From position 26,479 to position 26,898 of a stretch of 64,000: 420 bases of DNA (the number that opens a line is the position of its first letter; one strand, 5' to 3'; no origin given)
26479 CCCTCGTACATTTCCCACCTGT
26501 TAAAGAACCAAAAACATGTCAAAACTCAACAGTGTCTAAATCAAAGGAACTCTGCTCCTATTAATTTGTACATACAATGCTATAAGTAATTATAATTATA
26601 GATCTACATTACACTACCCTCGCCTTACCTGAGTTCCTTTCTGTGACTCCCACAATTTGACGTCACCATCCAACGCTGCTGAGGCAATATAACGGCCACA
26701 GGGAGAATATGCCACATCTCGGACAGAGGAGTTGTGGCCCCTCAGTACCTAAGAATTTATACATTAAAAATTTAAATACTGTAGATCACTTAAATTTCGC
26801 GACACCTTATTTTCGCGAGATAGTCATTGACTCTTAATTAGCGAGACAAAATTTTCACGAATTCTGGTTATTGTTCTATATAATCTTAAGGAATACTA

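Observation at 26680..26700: Apparent +1 frameshift (CCCC run) inside a conserved TEP1 WD40 exon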

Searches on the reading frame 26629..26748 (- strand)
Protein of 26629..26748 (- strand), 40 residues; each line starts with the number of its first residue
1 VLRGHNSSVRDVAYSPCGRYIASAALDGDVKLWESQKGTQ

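Call 14: search_protein_families(library=pfam, proteins=[window:26629-26748:-], max_evalue=0.01)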
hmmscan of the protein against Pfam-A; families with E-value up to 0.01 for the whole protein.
seq(40 aa): 16 families
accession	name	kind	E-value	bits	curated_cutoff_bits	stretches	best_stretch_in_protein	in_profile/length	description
PF00400.38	WD40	-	1.3e-10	41.7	27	1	1-33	6-38/39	WD domain, G-beta repeat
PF24817.1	WD40_WDHD1_1st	-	2.6e-08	33.8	109.9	1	1-39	123-161/291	WDHD1 first WD40 domain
PF25174.1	Beta-prop_THOC3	-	2.1e-06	27.4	305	1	4-38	169-203/272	THOC3 beta-propeller domain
PF24105.1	Beta-prop_CAF1B_HIR1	-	8.3e-06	25.4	80.5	1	1-39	125-163/383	CAF1B/HIR1 beta-propeller domain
PF25168.1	Beta-prop_WDR36-Utp21_2nd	-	1.9e-05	24.6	84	1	2-38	236-272/335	WDR36/Utp21 second beta-propeller domain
PF25173.1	Beta-prop_WDR3_1st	-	2.2e-05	24.7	154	1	2-37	67-102/184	WDR3 first beta-propeller domain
PF25175.1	Beta-prop_WDR5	-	7.3e-05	22.6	250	1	5-38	178-211/296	WDR5 beta-propeller domain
PF24814.1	WD40_Prp19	-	7.9e-05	22.3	320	1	2-34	173-205/281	Prp19 WD40 domain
PF12894.13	ANAPC4_WD40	-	0.00036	21.2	22.9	1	4-39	36-71/91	Anaphase-promoting complex subunit 4 WD40 domain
PF24807.1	WD40_CDC20-Fz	-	0.0012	18.7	200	1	2-35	131-164/292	CDC20/Fizzy WD40 domain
PF25172.1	Beta-prop_WDR3_2nd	-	0.0016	18.1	140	1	2-35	213-246/293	WDR3 second beta-propeller domain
PF23414.1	Beta-prop_EML_2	-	0.0021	17.9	90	1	4-38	79-113/266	Echinoderm microtubule-associated protein second beta-propeller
PF25047.1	Beta-prop_TEP1_2nd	-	0.0024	17.5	89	1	1-37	85-121/255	TEP-1 second beta-propeller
PF24796.1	WDR55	-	0.0049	16.4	200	1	5-34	262-292/296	WDR55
PF25048.1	Beta-prop_TEP1_C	-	0.006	17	32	1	17-37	11-31/73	TEP-1 C-terminal beta-propeller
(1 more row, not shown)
